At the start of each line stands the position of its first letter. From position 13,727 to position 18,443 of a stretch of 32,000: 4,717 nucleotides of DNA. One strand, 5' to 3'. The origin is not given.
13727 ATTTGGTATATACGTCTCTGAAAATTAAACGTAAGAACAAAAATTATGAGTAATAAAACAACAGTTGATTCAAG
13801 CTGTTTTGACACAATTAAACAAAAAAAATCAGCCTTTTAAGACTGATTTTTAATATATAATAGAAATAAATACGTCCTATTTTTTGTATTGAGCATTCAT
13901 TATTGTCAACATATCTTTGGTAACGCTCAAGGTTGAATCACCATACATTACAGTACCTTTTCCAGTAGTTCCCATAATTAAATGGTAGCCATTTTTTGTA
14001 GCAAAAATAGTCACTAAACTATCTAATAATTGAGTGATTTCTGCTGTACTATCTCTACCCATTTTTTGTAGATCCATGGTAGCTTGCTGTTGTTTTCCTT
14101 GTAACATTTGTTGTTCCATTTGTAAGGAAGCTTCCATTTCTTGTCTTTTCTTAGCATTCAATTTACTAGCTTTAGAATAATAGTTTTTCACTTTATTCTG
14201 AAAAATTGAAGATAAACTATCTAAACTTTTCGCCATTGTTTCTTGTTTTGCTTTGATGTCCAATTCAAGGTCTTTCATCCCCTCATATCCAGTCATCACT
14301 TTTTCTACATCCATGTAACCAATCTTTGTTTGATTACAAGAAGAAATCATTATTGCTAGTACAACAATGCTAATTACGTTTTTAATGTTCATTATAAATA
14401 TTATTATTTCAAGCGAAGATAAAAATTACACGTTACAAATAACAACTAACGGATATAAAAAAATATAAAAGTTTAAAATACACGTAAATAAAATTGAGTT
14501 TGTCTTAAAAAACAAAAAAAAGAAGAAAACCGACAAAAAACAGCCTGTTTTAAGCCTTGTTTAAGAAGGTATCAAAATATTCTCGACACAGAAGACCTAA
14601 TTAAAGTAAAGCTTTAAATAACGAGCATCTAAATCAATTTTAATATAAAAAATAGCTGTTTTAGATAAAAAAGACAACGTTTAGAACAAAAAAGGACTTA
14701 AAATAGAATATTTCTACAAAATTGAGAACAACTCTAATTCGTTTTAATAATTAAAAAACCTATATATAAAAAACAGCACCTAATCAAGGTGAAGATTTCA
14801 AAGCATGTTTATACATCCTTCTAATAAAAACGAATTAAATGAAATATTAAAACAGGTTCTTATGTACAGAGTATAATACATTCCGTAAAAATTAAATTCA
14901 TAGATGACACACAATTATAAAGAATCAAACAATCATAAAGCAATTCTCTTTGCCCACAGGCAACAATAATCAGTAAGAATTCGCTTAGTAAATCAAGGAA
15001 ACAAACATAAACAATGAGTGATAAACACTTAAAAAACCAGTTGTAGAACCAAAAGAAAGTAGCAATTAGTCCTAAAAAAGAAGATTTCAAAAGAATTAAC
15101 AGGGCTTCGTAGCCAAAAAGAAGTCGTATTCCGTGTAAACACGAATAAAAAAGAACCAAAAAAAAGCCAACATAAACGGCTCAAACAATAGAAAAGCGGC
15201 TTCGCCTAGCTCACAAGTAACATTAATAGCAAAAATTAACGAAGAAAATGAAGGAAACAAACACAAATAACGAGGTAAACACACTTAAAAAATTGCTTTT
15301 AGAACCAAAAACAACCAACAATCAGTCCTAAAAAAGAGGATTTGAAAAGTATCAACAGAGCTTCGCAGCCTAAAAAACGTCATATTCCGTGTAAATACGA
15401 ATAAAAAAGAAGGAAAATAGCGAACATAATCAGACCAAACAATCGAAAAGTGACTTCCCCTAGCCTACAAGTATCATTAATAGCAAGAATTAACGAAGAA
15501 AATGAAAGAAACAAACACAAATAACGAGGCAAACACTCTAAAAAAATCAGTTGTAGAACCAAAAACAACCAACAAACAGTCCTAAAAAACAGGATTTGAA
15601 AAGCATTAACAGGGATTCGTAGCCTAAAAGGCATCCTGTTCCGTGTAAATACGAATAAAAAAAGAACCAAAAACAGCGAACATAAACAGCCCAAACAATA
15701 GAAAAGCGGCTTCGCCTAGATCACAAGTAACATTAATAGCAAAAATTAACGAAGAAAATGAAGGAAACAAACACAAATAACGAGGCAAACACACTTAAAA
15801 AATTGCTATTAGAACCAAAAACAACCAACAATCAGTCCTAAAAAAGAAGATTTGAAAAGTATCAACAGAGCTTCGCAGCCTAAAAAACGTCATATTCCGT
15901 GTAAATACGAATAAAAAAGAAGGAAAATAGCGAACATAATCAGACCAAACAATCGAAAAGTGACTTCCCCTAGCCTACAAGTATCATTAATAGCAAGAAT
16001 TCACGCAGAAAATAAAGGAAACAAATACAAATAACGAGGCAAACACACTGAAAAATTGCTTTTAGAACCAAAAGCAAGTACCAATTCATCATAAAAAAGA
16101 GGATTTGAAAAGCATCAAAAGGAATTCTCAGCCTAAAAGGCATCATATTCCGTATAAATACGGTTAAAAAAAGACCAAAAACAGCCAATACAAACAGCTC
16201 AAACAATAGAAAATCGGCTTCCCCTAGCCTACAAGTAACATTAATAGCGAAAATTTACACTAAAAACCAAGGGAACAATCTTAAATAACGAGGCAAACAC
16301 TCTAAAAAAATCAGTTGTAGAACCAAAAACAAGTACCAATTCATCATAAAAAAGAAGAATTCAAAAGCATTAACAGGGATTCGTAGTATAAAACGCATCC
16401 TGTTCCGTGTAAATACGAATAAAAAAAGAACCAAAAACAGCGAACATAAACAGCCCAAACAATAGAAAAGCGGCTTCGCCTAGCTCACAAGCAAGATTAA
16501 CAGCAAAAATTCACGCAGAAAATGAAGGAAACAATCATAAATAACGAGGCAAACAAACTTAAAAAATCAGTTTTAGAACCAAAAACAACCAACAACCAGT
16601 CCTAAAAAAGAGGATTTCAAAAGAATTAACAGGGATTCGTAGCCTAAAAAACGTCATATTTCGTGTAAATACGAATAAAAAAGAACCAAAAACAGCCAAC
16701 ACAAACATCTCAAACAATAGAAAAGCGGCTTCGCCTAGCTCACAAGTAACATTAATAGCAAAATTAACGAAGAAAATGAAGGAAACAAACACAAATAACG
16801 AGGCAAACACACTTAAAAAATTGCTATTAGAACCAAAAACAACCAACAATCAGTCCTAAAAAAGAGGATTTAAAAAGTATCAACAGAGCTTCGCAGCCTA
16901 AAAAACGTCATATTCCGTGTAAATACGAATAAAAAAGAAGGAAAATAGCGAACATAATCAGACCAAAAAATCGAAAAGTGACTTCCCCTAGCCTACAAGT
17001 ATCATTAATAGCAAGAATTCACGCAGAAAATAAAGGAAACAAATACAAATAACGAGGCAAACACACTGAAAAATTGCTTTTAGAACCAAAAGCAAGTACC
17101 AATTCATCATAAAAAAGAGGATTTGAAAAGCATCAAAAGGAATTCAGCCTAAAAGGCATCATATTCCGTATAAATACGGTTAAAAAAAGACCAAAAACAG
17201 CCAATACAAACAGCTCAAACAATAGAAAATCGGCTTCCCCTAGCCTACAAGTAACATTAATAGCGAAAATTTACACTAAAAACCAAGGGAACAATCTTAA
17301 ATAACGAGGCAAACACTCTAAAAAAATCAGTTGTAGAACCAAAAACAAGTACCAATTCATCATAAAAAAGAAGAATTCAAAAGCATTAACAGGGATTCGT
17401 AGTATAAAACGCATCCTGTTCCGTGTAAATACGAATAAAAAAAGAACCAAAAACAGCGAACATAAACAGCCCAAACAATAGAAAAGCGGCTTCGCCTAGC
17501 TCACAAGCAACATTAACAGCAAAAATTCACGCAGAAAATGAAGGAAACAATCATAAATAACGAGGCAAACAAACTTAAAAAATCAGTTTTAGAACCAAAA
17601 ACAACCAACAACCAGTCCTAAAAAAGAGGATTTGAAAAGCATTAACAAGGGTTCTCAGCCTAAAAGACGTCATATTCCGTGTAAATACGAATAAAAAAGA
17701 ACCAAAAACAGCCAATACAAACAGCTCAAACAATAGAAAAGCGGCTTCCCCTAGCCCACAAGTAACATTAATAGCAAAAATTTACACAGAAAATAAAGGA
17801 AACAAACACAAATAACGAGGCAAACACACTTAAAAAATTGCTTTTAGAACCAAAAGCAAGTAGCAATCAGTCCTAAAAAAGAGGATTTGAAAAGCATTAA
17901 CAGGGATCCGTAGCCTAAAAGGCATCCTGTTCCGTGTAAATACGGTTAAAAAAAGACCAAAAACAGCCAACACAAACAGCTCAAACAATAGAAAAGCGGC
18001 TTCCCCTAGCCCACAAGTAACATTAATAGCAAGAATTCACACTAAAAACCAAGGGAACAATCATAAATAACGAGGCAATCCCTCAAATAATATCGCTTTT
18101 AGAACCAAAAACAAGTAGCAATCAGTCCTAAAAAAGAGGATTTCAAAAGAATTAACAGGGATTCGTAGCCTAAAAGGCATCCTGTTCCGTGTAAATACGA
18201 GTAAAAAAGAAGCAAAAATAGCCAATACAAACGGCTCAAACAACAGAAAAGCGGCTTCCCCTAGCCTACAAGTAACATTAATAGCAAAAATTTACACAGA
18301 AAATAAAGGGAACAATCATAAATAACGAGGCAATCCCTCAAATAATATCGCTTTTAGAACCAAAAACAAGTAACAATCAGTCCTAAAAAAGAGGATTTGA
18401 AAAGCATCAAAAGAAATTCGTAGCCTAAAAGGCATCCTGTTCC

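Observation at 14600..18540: About 3.6-3.9 kb satellite-like array of 254-bp units in a bacterial chromosome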

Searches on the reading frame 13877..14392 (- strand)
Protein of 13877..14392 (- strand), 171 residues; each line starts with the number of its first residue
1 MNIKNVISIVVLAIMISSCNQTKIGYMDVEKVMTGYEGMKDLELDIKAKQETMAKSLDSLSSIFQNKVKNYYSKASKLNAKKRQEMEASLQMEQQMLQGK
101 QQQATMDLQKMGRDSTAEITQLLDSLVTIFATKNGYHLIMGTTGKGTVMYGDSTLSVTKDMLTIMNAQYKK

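Call 11: find_encoding_contigs(protein=window:13877-14392:-, flank=10000, max_places=10)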
Protein window:13877-14392:- (171 aa): no gene with exactly this product is on record in the collection.

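Call 14: search_protein_families(library=pfam, proteins=[window:13877-14392:-])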
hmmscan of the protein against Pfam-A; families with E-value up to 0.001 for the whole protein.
window:13877-14392:- (171 aa): 1 family
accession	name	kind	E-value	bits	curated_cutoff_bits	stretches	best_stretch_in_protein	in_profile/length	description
PF03938.19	OmpH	-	1.3e-20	74.5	32.4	1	23-163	1-139/141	Outer membrane protein (OmpH-like)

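Call 48: find_homologous_proteins(query=window:13877-14392:-, max_evalue=1e-20)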
Query window:13877-14392:- (171 aa): 17 proteins with E <= 1e-20 among 45 candidates.
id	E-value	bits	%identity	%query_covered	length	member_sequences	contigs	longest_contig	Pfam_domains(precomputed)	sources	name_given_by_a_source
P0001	1.1e-99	348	100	100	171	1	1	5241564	PF03938.20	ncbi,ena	-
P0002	3.8e-80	285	78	100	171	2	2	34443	PF03938.20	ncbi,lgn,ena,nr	ncbi:MAG: hypothetical protein COB60_12740 [Flavobacteriaceae bacterium]|nr:MAG: hypothetical protei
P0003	4.6e-78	278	75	100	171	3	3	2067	PF03938.20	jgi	-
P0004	3.4e-77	275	75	100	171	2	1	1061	PF03938.20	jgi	-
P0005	2.9e-75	269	75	100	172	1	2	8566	PF03938.20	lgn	-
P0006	2.7e-72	259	73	100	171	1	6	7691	PF03938.20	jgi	-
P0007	4.7e-45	171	52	95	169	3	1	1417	PF03938.20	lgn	-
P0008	7.0e-42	161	46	98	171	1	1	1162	PF03938.20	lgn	-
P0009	1.6e-41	159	47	98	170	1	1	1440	PF03938.20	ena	-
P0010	5.4e-41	158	47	98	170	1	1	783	PF03938.20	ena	-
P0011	1.0e-40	157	46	98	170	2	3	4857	PF03938.20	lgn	-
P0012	2.4e-40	156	44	99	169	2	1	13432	PF03938.20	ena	-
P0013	4.2e-40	155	44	99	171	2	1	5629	PF03938.20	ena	-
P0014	9.6e-40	154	45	98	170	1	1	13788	PF03938.20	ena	-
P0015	1.4e-39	153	45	98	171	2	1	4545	PF03938.20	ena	-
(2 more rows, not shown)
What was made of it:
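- The OmpH protein of this window is recorded on a single 5,241,564-bp contig, which implies a finished long-read assembly (call 48).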

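Call 49: find_encoding_contigs(protein=P0001, flank=10000, max_places=4)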
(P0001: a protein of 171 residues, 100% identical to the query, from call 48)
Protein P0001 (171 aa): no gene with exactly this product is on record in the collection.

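Call 50: find_encoding_contigs(protein=P0002, flank=10000, max_places=6)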
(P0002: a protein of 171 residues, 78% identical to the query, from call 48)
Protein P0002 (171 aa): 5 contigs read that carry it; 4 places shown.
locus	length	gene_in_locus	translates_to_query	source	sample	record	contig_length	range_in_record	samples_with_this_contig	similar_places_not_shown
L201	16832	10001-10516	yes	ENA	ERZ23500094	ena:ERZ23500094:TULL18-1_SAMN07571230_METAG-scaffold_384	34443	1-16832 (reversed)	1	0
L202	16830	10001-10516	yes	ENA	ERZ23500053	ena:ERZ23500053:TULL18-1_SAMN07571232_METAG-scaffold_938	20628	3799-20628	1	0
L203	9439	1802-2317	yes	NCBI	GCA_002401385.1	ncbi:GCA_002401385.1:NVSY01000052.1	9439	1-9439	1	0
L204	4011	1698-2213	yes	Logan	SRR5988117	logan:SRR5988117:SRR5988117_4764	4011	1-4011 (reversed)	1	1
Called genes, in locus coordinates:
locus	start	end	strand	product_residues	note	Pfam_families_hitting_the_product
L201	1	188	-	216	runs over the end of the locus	-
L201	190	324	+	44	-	-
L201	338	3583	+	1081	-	-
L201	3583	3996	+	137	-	PF02130:YbeY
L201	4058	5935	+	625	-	PF01134:GIDA, PF12831:FAD_oxidored (weak), PF21680:GIDA_C_1st, PF13932:SAM_GIDA_C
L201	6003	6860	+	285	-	PF13489:Methyltransf_23, PF07021:MetW (weak), PF08241:Methyltransf_11, PF08242:Methyltransf_12, PF13649:Methyltransf_25, PF13847:Methyltransf_31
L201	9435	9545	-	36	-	-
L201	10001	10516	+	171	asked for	PF03938:OmpH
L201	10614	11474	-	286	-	PF00892:EamA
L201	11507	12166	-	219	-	-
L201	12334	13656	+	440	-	PF00696:AA_kinase, PF22468:ACT_9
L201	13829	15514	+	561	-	PF21850:DUF6909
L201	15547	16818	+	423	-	PF02844:GARS_N, PF01071:GARS_A, PF02843:GARS_C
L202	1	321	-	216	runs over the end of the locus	-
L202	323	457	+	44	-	-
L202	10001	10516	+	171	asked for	PF03938:OmpH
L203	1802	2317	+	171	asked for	PF03938:OmpH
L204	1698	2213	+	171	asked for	PF03938:OmpH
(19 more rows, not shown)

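Call 56: find_encoding_contigs(protein=P0005, flank=10000, max_places=4)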
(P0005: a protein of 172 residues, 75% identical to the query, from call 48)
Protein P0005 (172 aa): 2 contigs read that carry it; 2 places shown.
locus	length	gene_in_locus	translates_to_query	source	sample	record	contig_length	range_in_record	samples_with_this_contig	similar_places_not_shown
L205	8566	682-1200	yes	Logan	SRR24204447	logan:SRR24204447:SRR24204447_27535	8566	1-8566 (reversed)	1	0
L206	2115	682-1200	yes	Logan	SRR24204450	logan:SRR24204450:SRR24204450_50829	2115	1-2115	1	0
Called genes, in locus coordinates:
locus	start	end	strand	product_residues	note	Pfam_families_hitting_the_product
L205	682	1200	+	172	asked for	PF03938:OmpH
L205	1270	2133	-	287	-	PF00892:EamA, PF03151:TPT (faint), PF00892:EamA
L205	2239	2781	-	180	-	-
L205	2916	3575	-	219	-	-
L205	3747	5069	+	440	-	PF00696:AA_kinase, PF22468:ACT_9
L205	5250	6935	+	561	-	PF21850:DUF6909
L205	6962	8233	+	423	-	PF02844:GARS_N, PF01071:GARS_A, PF02786:CPSase_L_D2 (weak), PF02843:GARS_C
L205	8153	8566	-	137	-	?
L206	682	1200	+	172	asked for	PF03938:OmpH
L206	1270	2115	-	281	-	?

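Call 57: find_encoding_contigs(protein=P0006, flank=10000, max_places=6)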
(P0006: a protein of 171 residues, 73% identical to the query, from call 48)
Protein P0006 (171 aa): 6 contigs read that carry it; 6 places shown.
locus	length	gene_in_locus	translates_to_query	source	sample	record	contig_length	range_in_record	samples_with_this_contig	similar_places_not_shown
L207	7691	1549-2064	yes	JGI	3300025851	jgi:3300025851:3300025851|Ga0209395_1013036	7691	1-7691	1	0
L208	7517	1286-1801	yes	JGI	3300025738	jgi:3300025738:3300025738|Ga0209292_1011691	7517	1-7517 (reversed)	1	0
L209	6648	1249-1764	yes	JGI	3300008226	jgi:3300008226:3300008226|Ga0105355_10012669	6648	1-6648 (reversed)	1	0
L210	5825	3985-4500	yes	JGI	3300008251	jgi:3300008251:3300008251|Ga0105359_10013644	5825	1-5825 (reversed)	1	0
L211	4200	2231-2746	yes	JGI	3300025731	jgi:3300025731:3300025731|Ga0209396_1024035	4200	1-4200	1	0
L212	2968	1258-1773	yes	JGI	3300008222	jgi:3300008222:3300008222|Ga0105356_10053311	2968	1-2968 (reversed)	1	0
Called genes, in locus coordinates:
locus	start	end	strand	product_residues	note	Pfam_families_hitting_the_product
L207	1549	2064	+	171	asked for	PF03938:OmpH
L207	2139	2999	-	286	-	PF00892:EamA, PF03151:TPT (faint), PF00892:EamA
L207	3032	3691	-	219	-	-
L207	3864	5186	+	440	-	PF00696:AA_kinase, PF22468:ACT_9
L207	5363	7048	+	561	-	PF21850:DUF6909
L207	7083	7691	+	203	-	?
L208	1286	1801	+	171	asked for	PF03938:OmpH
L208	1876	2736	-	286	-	PF00892:EamA, PF03151:TPT (faint), PF00892:EamA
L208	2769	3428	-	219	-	-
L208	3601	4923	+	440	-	PF00696:AA_kinase, PF22468:ACT_9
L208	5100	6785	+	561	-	PF21850:DUF6909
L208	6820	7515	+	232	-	?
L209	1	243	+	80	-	?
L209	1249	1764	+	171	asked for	PF03938:OmpH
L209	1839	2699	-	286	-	PF00892:EamA, PF03151:TPT (faint), PF00892:EamA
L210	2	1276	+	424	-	?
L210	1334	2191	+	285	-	PF13489:Methyltransf_23, PF08241:Methyltransf_11, PF08242:Methyltransf_12, PF13649:Methyltransf_25, PF13847:Methyltransf_31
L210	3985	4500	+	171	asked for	PF03938:OmpH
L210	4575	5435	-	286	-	PF00892:EamA, PF03151:TPT (faint), PF00892:EamA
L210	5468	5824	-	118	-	?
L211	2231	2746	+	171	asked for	PF03938:OmpH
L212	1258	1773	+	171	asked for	PF03938:OmpH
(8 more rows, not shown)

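Call 58: find_encoding_contigs(protein=P0003, flank=10000, max_places=4)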
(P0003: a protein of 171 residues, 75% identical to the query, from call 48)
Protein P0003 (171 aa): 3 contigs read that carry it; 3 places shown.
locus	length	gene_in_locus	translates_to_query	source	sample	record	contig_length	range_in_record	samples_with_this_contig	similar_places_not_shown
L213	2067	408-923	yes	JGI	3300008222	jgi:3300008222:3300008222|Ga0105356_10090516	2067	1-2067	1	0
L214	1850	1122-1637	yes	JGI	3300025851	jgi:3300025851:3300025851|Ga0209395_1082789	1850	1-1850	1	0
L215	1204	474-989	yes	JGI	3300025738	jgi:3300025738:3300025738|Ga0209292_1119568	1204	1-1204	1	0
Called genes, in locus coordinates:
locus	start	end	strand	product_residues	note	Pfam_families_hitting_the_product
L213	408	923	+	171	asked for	PF03938:OmpH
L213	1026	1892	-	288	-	PF00892:EamA, PF03151:TPT (faint), PF00892:EamA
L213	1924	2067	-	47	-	?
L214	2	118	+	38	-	?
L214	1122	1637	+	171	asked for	PF03938:OmpH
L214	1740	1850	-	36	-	?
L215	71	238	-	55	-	-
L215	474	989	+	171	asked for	PF03938:OmpH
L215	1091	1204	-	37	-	?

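Call 80: list_cluster_members(proteins=[P0001])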
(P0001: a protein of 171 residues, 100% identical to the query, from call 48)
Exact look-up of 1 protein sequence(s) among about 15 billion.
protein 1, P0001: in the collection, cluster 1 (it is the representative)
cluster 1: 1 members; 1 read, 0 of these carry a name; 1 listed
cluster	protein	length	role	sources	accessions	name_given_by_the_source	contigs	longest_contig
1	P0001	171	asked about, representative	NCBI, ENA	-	-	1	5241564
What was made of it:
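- Tried and rejected: A cluster look-up gave no accession (call 80).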

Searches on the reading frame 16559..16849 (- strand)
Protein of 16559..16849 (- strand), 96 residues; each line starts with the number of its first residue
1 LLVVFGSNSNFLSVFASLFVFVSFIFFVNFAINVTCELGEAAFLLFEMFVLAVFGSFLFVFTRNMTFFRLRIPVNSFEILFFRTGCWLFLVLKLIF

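Call 32: find_homologous_proteins(query=window:16559-16849:-, max_evalue=0.01)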
Query window:16559-16849:-: 4 candidates shared short words with the query, none scored E <= 0.01.

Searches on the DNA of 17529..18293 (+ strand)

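Call 37: search_dna_similar(query=window:17529-18293:+, collection=plasmids, mode=distant, max_evalue=0.001)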
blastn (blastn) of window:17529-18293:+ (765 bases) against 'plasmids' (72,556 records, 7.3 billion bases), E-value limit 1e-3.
No match.

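Call 38: search_dna_similar(query=window:17529-18293:+, collection=phages, mode=distant, max_evalue=0.001)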
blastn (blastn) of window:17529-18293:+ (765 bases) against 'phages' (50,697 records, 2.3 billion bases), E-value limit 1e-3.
No match.
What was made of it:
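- Tried and rejected: blastn against plasmids and phages (calls 37, 38).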

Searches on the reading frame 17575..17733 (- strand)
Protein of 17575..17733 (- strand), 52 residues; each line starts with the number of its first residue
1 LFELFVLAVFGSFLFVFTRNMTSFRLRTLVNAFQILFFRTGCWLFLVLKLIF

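Call 79: search_protein_representatives(alignment_id=A5)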
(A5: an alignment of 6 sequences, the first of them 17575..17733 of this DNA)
Query: 6 sequences, 60 profile positions. Proteins with E-value up to 0.001 (for the whole library): 0; up to 1e-10: 0; up to 1e-30: 0. The best 0 are listed.
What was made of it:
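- It has no homologue in the 5.8-billion-protein word search or in a full HMMER scan of 1.84 billion representatives (calls 32, 79). There are no homologues in two very large protein searches (calls 32, 79).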
